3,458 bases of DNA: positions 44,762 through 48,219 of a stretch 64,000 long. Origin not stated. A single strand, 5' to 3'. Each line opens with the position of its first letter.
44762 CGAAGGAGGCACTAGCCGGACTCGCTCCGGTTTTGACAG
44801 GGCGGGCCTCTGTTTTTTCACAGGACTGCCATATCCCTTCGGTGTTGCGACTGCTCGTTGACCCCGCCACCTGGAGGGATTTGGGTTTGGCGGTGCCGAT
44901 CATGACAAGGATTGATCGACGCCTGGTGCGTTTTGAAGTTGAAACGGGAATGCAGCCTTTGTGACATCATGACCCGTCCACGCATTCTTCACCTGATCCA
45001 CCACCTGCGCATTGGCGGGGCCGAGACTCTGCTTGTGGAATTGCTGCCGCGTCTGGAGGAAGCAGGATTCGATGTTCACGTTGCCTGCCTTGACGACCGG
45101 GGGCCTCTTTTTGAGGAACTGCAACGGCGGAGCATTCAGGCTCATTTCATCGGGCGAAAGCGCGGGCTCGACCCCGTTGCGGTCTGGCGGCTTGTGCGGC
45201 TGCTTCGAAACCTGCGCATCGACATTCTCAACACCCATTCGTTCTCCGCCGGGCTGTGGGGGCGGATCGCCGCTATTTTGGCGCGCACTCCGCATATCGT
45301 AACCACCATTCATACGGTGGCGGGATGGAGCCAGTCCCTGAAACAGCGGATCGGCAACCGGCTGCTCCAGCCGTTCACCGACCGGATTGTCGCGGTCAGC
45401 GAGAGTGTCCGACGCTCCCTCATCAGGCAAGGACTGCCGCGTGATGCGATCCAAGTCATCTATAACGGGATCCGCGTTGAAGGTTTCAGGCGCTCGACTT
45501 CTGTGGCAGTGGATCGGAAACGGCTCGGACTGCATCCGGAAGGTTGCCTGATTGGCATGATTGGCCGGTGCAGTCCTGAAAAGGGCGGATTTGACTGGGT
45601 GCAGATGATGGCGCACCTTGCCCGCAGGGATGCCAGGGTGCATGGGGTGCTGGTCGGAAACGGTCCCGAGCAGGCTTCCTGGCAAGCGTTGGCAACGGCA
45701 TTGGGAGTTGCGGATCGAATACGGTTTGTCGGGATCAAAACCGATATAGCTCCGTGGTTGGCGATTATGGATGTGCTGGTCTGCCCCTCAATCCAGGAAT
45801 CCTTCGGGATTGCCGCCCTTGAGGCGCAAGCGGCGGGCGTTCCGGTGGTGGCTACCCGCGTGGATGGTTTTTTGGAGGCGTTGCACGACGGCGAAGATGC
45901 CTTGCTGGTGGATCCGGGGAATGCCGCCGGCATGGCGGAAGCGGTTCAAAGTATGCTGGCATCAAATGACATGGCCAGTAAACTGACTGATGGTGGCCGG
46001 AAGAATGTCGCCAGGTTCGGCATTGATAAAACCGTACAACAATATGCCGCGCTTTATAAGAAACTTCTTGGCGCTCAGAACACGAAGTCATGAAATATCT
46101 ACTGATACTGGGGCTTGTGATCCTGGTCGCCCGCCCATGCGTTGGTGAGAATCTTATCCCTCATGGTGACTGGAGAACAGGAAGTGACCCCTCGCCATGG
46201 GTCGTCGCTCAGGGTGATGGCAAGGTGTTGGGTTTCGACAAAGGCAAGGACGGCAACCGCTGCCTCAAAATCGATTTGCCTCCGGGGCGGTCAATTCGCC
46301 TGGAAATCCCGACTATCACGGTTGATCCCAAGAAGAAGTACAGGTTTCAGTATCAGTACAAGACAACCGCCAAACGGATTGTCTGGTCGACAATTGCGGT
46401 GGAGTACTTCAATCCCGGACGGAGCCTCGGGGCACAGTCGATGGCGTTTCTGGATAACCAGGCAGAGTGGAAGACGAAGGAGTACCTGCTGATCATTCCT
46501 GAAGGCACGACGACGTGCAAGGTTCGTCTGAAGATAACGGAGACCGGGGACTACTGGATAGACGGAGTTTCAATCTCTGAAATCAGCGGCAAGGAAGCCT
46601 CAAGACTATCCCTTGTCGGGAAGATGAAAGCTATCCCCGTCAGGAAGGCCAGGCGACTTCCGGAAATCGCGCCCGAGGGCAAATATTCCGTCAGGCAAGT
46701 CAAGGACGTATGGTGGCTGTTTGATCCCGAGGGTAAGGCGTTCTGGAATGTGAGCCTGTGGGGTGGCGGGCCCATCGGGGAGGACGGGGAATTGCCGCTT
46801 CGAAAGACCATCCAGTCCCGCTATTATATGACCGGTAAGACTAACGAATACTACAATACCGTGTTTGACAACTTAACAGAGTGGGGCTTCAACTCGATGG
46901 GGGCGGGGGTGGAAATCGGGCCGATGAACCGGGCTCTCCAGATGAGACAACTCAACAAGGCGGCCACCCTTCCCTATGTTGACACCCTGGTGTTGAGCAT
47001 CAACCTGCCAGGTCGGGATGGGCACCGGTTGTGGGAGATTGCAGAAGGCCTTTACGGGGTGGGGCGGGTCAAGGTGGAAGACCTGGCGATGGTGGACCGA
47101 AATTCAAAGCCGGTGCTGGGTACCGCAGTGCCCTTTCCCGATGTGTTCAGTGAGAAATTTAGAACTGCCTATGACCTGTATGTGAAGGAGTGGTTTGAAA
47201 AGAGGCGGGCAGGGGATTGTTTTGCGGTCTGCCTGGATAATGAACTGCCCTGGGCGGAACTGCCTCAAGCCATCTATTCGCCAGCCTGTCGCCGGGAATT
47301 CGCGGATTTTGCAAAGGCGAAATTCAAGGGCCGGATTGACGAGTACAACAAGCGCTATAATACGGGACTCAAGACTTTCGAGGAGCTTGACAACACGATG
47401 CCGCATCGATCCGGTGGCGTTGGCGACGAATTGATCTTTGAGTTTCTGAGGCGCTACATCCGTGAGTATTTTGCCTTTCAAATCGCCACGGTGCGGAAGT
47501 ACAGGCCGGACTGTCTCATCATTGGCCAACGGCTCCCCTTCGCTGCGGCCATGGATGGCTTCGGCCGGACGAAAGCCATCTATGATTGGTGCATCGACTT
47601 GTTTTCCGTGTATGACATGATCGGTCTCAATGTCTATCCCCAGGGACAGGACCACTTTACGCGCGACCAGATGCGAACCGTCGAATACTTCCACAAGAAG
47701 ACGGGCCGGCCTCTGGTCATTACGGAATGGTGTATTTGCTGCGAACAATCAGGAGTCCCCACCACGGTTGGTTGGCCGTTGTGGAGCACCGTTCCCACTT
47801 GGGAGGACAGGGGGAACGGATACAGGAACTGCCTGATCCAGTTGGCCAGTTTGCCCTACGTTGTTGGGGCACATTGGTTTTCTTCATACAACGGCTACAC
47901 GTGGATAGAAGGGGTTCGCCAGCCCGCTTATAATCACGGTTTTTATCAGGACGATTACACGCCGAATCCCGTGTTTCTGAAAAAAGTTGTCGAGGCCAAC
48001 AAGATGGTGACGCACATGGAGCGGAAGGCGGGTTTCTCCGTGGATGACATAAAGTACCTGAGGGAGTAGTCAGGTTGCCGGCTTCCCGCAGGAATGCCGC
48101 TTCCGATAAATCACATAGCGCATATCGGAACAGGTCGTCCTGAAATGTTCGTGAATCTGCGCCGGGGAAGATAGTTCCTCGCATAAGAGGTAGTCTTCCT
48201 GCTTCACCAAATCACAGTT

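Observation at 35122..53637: Convergent EPS locus predicted to make a methylated, partly de-N-acetylated polymer, with an embedded CBS-hybrid kinase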

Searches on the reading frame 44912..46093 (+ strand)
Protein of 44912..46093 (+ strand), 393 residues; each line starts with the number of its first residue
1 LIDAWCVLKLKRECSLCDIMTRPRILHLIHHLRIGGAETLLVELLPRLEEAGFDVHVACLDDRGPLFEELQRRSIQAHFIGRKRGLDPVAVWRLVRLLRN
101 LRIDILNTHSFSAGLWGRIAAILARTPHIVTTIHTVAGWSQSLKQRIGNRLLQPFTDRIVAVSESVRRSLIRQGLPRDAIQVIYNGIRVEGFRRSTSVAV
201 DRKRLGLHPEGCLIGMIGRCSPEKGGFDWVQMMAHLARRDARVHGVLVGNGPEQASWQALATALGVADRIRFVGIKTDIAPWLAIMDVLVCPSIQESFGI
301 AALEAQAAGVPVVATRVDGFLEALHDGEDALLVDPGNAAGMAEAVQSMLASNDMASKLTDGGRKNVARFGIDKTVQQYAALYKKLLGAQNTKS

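Call 3: search_protein_families(library=pfam, proteins=[window:44912-46093:+], max_evalue=0.01)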
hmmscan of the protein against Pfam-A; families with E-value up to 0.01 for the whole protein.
window:44912-46093:+ (393 aa): 8 families
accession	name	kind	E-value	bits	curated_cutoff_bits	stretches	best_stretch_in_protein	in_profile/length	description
PF13439.12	Glyco_transf_4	-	1.8e-34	119.6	28.5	1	34-189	1-168/170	Glycosyltransferase Family 4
PF00534.26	Glycos_transf_1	-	3.4e-33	115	26.4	1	202-364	6-171/172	Glycosyl transferases group 1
PF13692.12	Glyco_trans_1_4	-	2.3e-32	112.6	27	1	213-350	3-141/142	Glycosyl transferases group 1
PF13579.12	Glyco_trans_4_4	-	2.2e-25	90.3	29.7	1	35-186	1-158/158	Glycosyl transferase 4-like domain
PF13477.12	Glyco_trans_4_2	-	1.4e-10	41.9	23.4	1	37-134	9-107/139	Glycosyl transferase 4-like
PF20706.3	GT4-conflict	-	1.5e-09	37.8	26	1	211-327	197-323/385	Family 4 Glycosyltransferase in conflict systems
PF13524.12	Glyco_trans_1_2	-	1.9e-05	25.1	25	1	250-367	22-130/144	Glycosyl transferase-like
PF16994.11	Glyco_trans_4_5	-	3.2e-05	24.2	26.6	1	24-76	4-56/172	Glycosyl-transferase family 4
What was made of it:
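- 44969..46093 (+): GT4 glycosyltransferase. Glyco_transf_4 E 2e-34, Glycos_transf_1 E 3e-33 (call 3).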

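Call 9: search_protein_families(library=ncbifam, proteins=[window:44912-46093:+], max_evalue=0.001)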
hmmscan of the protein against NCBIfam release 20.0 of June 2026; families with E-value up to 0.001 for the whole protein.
window:44912-46093:+ (393 aa): 40 families (the best 25 are shown)
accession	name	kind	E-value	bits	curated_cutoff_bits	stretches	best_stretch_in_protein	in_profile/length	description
TIGR03088.1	stp2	hypoth_equivalog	1.4e-59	202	409.05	1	22-386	1-374/374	TIGR03088 family PEP-CTERM/XrtA system glycosyltransferase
TIGR03999.1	thiol_BshA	equivalog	1.1e-42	146.4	273.7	1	93-386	75-374/375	N-acetyl-alpha-D-glucosaminyl L-malate synthase BshA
TIGR03449.1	mycothiol_MshA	equivalog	3.5e-35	121.7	462.5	1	101-386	101-404/406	D-inositol-3-phosphate glycosyltransferase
TIGR02149.1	glgA_Coryne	subfamily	1.6e-30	106.5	302.4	1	42-385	22-390/391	glycogen synthase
TIGR04063.1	stp3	hypoth_equivalog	3.5e-28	98.6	442.05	1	155-386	157-396/397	TIGR04063 family PEP-CTERM/XrtA system glycosyltransferase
TIGR04047.1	MSMEG_0565_glyc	hypoth_equivalog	1.3e-25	90.3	259.85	1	42-383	19-372/373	MSMEG_0565 family glycosyltransferase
NF053787.1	GlcN_PG_synth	equivalog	2.8e-23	82.4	480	1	141-386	130-360/361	N-acetylglucosaminyl phosphatidylglycerol synthase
NF041876.1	EPS_EpsE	equivalog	1.2e-21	77.5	400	1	174-368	183-378/389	exopolysaccharide biosynthesis GT4 family glycosyltransferase EpsE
NF011726.0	PRK15179.1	equivalog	1.2e-20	73.5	733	1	92-379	390-688/694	Vi polysaccharide biosynthesis protein TviE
NF047684.1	TeichurnBiosyTuaC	equivalog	1.2e-18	67.3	550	1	117-385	124-389/391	teichuronic acid biosynthesis protein TuaC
NF038011.1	PelF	equivalog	1.9e-18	66.8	100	1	152-378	254-485/489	GT4 family glycosyltransferase PelF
TIGR04157.1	glyco_rSAM_CFB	subfamily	8.5e-17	61.2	400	1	155-349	169-364/406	TIGR04157 family glycosyltransferase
NF012034.0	PRK15490.1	equivalog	2.4e-16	59.3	813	1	179-344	363-531/578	Vi polysaccharide biosynthesis glycosyltransferase TviE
NF050063.1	ProtGlycPglJ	equivalog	3.2e-16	59.5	500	1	29-370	8-351/363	N-acetylgalactosamine-N,N'-diacetylbacillosaminyl-diphospho-undecaprenol 4-alpha-N-acetylgalactosaminyltransferase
NF007396.0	PRK09922.1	equivalog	2.6e-14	52.9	385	1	34-352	15-327/361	lipopolysaccharide 1,6-galactosyltransferase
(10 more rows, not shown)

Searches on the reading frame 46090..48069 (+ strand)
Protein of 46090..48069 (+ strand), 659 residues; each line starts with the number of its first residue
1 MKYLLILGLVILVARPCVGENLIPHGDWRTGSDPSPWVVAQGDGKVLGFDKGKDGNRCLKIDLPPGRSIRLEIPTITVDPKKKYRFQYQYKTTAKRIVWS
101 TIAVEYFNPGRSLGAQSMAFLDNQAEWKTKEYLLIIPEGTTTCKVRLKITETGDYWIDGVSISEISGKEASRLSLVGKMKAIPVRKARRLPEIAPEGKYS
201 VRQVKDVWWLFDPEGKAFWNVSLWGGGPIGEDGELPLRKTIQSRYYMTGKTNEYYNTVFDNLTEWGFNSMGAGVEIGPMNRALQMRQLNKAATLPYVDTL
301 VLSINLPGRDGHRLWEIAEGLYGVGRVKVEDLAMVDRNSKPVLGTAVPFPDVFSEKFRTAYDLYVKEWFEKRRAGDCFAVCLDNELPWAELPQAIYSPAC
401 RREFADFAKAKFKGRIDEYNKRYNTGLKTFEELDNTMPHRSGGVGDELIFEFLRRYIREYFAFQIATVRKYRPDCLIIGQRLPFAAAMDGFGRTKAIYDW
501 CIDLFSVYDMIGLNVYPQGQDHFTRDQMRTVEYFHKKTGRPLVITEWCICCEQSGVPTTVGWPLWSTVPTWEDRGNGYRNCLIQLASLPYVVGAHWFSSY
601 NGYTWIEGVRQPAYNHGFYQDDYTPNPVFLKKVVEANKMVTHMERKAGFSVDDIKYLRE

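Call 3: search_protein_families(library=pfam, proteins=[window:46090-48069:+], max_evalue=0.01)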
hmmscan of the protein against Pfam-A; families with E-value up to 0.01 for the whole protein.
window:46090-48069:+ (659 aa): 1 family
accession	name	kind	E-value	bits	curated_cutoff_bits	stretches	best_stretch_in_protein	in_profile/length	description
PF02449.21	Glyco_hydro_42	-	1.4e-05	25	21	1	379-519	131-265/376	Beta-galactosidase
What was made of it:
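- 46090..48069 (+): Secreted clan GH-A glycoside hydrolase, GH50-like. GH42 E 1e-5 (call 3).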

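Call 10: search_protein_families(library=ncbifam, proteins=[window:46090-48069:+], max_evalue=0.001)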
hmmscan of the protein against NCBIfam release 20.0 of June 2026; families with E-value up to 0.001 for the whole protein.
window:46090-48069:+ (659 aa): 0 families

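Call 13: search_solved_structures(query=window:46090-48069:+, max_evalue=10, show_alignments=2)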
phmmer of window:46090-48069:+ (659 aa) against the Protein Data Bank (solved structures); distinct sequences matched with E-value up to 10: 4.
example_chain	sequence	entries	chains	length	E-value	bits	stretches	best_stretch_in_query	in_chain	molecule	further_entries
6xj9_A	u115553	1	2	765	4.7e-05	25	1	400-627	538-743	Agarase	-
4bq4_A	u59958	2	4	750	0.00039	22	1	400-637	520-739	B-AGARASE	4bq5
4bq2_A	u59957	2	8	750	0.00044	21.8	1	399-637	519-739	B-AGARASE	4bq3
6ptm_A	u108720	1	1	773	0.022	16.1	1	385-475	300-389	Uncharacterized protein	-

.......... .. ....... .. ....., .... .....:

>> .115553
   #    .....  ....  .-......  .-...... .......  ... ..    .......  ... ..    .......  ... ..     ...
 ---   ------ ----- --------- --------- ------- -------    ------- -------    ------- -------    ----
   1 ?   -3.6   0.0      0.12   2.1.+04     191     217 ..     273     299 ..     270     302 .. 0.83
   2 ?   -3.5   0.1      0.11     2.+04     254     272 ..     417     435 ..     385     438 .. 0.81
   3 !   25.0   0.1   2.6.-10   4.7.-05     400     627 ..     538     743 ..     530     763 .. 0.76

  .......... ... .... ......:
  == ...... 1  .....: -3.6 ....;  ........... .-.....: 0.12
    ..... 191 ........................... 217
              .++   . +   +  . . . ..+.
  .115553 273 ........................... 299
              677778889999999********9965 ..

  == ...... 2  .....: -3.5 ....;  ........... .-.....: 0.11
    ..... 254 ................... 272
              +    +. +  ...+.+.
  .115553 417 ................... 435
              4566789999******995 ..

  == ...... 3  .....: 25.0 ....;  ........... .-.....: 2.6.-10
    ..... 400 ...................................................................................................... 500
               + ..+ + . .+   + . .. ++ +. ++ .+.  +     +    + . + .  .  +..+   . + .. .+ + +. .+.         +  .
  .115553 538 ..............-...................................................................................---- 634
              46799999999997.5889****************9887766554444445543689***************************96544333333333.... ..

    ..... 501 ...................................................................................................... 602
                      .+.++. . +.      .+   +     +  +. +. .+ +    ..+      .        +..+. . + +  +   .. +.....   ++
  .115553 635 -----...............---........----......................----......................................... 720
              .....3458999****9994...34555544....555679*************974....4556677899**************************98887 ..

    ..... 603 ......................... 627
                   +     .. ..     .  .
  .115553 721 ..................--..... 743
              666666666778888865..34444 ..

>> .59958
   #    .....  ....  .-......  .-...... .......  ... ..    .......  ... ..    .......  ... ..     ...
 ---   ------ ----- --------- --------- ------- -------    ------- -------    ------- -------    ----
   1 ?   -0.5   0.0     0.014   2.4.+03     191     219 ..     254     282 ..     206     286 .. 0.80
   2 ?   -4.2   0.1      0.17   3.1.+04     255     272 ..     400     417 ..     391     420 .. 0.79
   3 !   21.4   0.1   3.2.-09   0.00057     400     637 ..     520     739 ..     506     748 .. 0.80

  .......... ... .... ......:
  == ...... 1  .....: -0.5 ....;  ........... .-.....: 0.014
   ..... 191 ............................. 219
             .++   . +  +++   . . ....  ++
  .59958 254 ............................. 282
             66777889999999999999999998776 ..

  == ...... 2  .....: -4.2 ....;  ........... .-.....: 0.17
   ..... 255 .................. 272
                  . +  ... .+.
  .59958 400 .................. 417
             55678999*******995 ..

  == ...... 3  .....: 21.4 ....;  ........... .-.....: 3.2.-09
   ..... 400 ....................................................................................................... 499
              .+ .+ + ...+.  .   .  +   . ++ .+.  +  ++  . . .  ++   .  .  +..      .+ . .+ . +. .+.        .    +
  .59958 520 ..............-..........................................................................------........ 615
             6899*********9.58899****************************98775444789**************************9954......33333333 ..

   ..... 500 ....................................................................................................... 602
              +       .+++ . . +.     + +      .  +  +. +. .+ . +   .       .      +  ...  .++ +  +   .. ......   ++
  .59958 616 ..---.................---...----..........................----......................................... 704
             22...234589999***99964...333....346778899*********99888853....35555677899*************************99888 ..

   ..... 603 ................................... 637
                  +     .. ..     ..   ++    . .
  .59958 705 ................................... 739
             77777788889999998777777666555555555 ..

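Call 19: find_homologous_proteins(query=window:46090-48069:+, max_evalue=0.001)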
Query window:46090-48069:+ (659 aa): 9 proteins with E <= 0.001 among 8000 candidates.
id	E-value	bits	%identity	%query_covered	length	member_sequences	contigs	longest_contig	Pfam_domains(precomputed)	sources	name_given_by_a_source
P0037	0.0e+0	1577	100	100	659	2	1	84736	PF02449.22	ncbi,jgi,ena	ncbi:MAG: beta-galactosidase [bacterium]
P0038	0.0e+0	1329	83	100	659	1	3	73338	-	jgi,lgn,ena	-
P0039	0.0e+0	1291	81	100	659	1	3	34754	-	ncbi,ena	ncbi:MAG: hypothetical protein WCO77_00990 [bacterium]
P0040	0.0e+0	1143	71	100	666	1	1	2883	-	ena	-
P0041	0.0e+0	1052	68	99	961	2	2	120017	-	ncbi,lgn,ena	ncbi:MAG: hypothetical protein WCS52_10330 [bacterium]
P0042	0.0e+0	1048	64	100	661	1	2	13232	PF02449.22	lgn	-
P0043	0.0e+0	1038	67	95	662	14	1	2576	-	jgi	-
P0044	3.9e-295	999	63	99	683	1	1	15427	-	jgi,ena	-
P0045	7.4e-291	985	64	94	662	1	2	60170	-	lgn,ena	-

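Call 53: search_solved_structures(query=A4, max_evalue=1, show_alignments=1)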
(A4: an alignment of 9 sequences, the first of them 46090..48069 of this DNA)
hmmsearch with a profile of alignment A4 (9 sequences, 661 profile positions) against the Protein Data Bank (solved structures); distinct sequences matched with E-value up to 1: 6.
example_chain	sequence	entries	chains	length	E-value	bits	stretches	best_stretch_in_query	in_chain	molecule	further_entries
4bq2_A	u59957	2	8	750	3.5e-09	38.4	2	572-641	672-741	B-AGARASE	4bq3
4bq4_A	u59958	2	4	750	3.8e-09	38.3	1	572-641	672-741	B-AGARASE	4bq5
6xj9_A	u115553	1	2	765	2.8e-07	32.2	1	402-622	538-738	Agarase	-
5z6p_A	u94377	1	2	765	0.0039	18.4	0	569-632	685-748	B-agarase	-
6ub7_A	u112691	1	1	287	0.26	12.5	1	528-559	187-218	Glyco_hydro_cc domain-containing protein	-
3g9w_C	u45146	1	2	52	0.47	11.6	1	402-434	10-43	Integrin beta-1D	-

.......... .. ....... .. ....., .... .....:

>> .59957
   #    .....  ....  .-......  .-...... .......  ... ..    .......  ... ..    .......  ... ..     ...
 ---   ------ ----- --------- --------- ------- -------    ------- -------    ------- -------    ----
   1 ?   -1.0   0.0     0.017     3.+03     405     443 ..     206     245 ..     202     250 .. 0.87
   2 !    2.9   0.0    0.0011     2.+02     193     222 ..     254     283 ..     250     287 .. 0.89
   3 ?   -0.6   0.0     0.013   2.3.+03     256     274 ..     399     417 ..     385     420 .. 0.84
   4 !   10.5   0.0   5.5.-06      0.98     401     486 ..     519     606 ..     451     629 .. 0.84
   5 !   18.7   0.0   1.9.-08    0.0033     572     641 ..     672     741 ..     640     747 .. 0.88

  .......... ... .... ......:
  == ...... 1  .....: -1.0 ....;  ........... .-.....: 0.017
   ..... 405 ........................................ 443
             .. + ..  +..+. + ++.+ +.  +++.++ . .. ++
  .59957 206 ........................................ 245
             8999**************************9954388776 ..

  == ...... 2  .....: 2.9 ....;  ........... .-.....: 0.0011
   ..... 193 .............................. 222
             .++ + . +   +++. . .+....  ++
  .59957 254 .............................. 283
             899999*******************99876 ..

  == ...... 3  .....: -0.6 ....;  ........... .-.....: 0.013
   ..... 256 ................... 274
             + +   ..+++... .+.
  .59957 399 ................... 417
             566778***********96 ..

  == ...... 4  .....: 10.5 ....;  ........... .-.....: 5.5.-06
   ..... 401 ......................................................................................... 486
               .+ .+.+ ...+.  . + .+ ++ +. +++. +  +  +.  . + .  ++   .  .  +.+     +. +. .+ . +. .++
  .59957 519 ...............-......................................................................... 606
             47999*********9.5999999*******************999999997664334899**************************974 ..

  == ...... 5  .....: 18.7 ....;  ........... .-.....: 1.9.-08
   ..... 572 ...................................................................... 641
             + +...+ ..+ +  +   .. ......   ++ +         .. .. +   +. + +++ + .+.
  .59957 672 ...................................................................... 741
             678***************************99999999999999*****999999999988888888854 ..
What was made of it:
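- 46090..48069 (+): Family profile against GH50 agarases: 4bq2 E 3.5e-9, 6xj9 E 2.8e-7, in collinear segments (calls 13, 53).
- On GH50 / clan GH-A glycoside hydrolase: The nearest evidence is the profile E of 3.5e-9 to GH50 structures and a weak GH42 Pfam hit (calls 3, 53).
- A secreted glycanase is encoded in the locus (call 53).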
